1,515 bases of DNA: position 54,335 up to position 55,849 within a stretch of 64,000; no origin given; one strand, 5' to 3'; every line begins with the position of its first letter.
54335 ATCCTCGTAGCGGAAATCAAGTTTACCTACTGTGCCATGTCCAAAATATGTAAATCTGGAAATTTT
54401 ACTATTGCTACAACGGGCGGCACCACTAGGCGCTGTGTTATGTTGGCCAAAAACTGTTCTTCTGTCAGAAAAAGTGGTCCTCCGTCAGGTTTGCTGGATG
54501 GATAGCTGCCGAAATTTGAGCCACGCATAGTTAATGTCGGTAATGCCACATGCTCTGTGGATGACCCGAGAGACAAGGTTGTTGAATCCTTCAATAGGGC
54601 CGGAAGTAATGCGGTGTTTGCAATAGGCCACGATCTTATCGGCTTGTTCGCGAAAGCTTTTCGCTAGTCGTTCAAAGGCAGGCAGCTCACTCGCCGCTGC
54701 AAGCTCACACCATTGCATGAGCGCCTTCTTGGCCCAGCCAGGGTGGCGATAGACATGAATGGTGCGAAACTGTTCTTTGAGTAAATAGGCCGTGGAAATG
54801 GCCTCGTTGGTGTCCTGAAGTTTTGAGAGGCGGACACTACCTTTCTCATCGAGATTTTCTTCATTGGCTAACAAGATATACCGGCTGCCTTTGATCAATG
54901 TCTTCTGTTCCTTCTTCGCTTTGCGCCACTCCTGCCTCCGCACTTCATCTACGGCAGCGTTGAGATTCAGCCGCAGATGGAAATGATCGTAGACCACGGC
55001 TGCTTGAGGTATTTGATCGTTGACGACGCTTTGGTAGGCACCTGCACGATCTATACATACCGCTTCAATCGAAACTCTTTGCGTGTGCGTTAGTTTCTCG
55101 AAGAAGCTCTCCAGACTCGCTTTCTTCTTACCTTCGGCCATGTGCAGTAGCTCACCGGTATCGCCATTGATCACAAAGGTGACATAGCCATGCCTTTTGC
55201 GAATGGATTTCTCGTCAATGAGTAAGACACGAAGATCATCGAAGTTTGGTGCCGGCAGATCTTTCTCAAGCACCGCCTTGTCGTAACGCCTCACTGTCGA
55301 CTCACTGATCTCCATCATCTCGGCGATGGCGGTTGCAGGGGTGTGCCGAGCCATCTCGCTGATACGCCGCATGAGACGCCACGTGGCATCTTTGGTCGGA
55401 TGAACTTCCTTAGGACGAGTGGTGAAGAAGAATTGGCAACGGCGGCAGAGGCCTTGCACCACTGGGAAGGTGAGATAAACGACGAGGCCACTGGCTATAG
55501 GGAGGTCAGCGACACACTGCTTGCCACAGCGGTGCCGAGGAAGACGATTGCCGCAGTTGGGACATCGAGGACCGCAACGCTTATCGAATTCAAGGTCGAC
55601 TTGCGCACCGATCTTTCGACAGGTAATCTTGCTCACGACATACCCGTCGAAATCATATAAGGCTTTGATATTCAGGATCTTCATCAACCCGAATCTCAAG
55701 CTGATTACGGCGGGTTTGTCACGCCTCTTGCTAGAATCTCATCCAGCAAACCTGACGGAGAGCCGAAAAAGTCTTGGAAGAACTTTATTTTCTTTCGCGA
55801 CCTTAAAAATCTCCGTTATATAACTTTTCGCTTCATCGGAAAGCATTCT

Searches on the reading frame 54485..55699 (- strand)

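Call 98: search_protein_families(library=pfam, proteins=[window:54485-55699:-], max_evalue=0.00001)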
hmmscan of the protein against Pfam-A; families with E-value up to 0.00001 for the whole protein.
window:54485-55699:- (404 aa): 1 family
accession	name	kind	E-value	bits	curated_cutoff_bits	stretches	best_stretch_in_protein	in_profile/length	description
PF01610.23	DDE_Tnp_ISL3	-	2.5e-64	217.8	23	1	160-391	2-235/240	Transposase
